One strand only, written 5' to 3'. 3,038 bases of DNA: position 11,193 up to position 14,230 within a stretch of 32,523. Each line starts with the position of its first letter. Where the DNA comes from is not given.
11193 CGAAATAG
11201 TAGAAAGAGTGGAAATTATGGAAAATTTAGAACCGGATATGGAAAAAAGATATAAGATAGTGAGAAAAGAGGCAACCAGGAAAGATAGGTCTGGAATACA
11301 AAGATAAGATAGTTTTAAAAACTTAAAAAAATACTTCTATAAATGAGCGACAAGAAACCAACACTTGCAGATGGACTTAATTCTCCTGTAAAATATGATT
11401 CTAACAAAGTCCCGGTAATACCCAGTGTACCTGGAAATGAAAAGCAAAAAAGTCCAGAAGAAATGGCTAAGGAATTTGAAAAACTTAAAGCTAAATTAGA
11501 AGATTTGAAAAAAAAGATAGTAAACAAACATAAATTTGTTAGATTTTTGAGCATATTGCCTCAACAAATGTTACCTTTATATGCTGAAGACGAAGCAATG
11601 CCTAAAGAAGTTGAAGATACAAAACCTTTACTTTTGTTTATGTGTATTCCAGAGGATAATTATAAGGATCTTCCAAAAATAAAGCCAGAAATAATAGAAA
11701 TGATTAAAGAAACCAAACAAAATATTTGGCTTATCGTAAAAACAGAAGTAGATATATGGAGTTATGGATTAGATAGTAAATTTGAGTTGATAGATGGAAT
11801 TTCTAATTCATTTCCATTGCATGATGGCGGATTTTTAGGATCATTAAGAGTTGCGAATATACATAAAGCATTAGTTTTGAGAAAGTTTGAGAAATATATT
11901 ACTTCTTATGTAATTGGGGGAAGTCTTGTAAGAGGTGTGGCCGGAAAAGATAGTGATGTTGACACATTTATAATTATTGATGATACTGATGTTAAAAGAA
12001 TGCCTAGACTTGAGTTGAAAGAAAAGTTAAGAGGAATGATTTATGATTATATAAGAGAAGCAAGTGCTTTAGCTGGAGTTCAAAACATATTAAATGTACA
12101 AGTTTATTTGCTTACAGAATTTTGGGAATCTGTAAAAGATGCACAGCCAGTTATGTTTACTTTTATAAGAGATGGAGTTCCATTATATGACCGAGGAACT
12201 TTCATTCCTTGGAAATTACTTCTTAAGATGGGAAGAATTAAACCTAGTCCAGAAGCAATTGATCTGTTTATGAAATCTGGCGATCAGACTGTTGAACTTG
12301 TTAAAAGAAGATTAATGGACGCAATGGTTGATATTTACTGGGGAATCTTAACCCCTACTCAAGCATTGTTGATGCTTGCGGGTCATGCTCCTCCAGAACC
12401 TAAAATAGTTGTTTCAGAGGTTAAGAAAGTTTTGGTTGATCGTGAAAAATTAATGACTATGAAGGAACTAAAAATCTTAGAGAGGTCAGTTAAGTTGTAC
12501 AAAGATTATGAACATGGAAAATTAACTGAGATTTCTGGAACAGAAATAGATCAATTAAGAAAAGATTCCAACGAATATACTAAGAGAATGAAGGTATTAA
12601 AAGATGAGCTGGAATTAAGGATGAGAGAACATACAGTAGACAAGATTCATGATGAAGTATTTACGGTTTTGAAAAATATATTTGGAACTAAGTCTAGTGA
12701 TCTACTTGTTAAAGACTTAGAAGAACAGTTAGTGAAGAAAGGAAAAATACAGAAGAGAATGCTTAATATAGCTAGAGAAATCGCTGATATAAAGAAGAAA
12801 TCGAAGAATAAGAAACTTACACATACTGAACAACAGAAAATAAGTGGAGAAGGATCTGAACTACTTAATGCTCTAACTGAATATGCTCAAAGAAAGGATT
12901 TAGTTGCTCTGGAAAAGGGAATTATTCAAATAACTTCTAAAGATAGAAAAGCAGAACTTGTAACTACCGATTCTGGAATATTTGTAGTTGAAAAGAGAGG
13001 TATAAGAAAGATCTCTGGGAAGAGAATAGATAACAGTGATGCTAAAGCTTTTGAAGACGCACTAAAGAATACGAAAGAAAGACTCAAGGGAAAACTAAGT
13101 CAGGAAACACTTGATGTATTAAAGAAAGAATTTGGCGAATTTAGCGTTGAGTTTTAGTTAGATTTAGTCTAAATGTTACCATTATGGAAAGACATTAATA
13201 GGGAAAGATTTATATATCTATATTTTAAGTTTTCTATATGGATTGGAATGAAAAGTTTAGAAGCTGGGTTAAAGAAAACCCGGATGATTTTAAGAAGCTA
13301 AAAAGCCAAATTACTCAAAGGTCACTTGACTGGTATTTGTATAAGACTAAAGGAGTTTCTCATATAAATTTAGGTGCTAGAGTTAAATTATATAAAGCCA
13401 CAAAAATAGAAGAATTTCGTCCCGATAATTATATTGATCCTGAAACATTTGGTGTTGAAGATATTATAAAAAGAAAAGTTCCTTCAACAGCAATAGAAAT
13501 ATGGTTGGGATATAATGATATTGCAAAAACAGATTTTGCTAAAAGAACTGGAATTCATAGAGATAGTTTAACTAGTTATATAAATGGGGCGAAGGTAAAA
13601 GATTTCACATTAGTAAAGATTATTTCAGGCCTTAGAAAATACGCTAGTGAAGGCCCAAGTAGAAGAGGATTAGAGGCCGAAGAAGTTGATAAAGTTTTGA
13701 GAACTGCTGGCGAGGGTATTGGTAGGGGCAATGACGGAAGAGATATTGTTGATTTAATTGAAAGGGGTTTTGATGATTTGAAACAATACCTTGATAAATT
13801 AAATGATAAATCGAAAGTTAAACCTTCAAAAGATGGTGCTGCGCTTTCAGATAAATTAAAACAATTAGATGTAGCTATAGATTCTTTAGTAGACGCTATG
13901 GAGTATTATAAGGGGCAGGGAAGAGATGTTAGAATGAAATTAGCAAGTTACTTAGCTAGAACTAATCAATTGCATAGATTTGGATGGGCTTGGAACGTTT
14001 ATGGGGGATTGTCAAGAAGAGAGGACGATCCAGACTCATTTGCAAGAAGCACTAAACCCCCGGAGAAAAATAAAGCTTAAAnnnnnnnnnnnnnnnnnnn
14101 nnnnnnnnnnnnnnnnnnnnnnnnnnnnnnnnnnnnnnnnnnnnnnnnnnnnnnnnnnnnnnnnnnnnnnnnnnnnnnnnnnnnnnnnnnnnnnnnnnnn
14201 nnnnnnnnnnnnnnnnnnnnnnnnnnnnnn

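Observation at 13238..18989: Orphan gene cluster built around a MutL/Top6B/MORC-like GHKL ATPase: candidate uncharacterised DNA-directed or defence-type system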

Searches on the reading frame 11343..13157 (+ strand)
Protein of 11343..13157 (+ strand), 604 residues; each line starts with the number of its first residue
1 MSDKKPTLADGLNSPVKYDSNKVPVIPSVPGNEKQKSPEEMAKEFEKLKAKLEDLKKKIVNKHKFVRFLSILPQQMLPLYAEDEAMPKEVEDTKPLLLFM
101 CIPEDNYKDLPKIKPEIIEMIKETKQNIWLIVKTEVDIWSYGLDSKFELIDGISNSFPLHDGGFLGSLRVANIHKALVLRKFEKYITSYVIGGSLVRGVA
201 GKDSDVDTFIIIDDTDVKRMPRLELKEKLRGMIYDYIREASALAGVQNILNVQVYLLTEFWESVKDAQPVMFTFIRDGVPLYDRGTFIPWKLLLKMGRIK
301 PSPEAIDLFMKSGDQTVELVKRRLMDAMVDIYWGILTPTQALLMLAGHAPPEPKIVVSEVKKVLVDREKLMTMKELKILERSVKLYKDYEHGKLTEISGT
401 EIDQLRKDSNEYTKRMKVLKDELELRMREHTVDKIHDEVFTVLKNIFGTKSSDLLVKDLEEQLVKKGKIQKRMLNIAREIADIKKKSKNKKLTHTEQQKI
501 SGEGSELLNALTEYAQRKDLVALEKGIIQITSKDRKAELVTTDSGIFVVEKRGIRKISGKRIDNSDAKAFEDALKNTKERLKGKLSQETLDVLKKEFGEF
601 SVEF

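Call 3: search_protein_families(library=pfam, proteins=[window:11343-13157:+], max_evalue=1)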
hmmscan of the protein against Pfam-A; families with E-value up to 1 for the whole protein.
window:11343-13157:+ (604 aa): 4 families
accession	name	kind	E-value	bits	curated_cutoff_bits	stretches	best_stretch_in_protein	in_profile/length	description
PF01909.29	NTP_transf_2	-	5.7e-07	30.3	21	1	182-237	11-72/93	Nucleotidyltransferase domain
PF22600.2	MTPAP-like_central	-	0.0014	19.2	27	1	191-254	44-104/139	Poly(A) RNA polymerase, mitochondrial-like, central palm domain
PF18765.7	Polbeta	-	0.0023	18.5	26.9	1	185-230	12-56/93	Polymerase beta, Nucleotidyltransferase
PF06892.16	Phage_CP76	-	0.061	13.6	26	1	464-517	86-142/146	Phage regulatory protein CII (CP76)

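Call 4: search_protein_families(library=padloc, proteins=[window:11343-13157:+], max_evalue=1)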
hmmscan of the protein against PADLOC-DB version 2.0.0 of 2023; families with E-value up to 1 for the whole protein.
window:11343-13157:+ (604 aa): 5 families
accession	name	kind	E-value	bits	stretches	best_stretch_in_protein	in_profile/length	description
PDLC04903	PDC-S09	-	0.001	17.4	1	180-220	20-59/108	-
PDLC04904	PDC-S09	-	0.0037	15.4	1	189-232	28-70/104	-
PDLC04902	PDC-S09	-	0.0078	14.5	1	187-231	22-66/97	-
PDLC04906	PDC-S09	-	0.0087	14.4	1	186-229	24-67/98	-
PDLC04368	PDC-M05A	-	0.018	12.9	1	178-219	99-140/201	-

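Call 5: search_protein_families(library=ncbifam, proteins=[window:11343-13157:+], max_evalue=1)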
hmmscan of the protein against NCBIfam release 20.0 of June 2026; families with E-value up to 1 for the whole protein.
window:11343-13157:+ (604 aa): 3 families
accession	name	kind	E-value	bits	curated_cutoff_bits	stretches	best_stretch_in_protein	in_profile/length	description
NF047752.1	MntA_antitoxin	equivalog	0.024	14.5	60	1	187-231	8-51/106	type VII toxin-antitoxin system MntA family adenylyltransferase antitoxin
TIGR01216.1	ATP_synt_epsi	equivalog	0.039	14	67.25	1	522-596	42-118/130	ATP synthase F1 subunit epsilon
NF004901.0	PRK06264.1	equivalog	0.051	13.5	261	1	354-404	19-69/212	cobalt-precorrin-8 methylmutase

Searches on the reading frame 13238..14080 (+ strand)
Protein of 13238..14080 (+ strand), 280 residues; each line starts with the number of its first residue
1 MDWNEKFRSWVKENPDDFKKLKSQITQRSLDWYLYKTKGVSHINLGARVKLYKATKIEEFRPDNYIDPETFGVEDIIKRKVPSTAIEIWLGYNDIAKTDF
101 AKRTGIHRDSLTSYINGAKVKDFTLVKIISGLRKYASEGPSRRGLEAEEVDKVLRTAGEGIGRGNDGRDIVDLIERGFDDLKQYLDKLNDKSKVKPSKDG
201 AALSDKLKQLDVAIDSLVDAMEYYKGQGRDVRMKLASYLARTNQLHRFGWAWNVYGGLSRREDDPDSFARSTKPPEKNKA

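Call 3: search_protein_families(library=pfam, proteins=[window:13238-14080:+], max_evalue=1)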
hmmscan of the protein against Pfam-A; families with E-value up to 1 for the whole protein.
window:13238-14080:+ (280 aa): 4 families
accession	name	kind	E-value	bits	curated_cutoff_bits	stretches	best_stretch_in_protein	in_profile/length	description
PF01381.28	HTH_3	-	0.004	17.6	23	1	97-133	12-49/55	Helix-turn-helix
PF13443.12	HTH_26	-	0.018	15.7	22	1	93-124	9-42/63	Cro/C1-type HTH DNA-binding domain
PF17078.10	SHE3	-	0.069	13.3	30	1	178-226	82-129/228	SWI5-dependent HO expression protein 3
PF04043.20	PMEI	-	0.1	13.2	29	1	180-237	50-114/156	Plant invertase/pectin methylesterase inhibitor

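Call 4: search_protein_families(library=padloc, proteins=[window:13238-14080:+], max_evalue=1)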
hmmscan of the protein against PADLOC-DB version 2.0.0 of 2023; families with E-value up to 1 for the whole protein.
window:13238-14080:+ (280 aa): 1 family
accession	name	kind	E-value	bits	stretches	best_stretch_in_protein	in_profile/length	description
PDLC02235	AbiEi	-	0.019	12.6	1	18-89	27-95/240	AbiEi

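Call 5: search_protein_families(library=ncbifam, proteins=[window:13238-14080:+], max_evalue=1)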
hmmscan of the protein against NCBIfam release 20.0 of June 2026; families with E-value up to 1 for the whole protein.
window:13238-14080:+ (280 aa): 0 families

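Call 43: search_protein_families(library=pfam, alignment_id=A3, max_evalue=0.1)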
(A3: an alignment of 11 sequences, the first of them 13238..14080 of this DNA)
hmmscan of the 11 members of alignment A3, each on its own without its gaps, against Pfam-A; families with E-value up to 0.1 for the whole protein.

A. member 1, window:13238-14080:+ (280 aa): 3 families
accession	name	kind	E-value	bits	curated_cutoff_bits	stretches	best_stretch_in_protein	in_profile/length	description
PF01381.28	HTH_3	-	0.004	17.6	23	1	97-133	12-49/55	Helix-turn-helix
PF13443.12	HTH_26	-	0.018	15.7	22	1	93-124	9-42/63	Cro/C1-type HTH DNA-binding domain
PF17078.10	SHE3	-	0.069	13.3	30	0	178-226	82-129/228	SWI5-dependent HO expression protein 3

B. families by the number of members that match (of 11 scanned): 20 families
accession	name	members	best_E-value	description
PF13560.12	HTH_31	4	4e-05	Helix-turn-helix domain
PF01381.28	HTH_3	4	0.00034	Helix-turn-helix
PF13443.12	HTH_26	4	0.017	Cro/C1-type HTH DNA-binding domain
PF02413.22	Caudo_TAP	2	0.0059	Caudovirales tail fibre assembly protein, lambda gpK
PF12844.13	HTH_19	1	0.00012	Helix-turn-helix domain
PF10061.14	DUF2299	1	0.0019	Uncharacterized conserved protein (DUF2299)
PF09105.16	SelB-wing_1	1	0.0027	Elongation factor SelB, winged helix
PF13413.12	HTH_25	1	0.0033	Helix-turn-helix domain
PF08066.17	PMC2NT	1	0.0041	PMC2NT (NUC016) domain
PF07426.16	Dynactin_p22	1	0.0056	Dynactin subunit p22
PF20317.4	HTH_60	1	0.015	Helix-turn-helix domain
PF20432.4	Xre-like-HTH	1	0.025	Antitoxin Xre-like helix-turn-helix domain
PF24852.1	DUF7726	1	0.026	Domain of unknown function (DUF7726)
PF15978.11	TnsD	1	0.028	Tn7-like transposition protein D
PF15039.11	DUF4530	1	0.053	Domain of unknown function (DUF4530)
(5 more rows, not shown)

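Call 113: search_protein_families(library=phrogs, proteins=[window:13238-14080:+], max_evalue=0.01)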
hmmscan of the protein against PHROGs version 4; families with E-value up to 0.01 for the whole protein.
window:13238-14080:+ (280 aa): 0 families
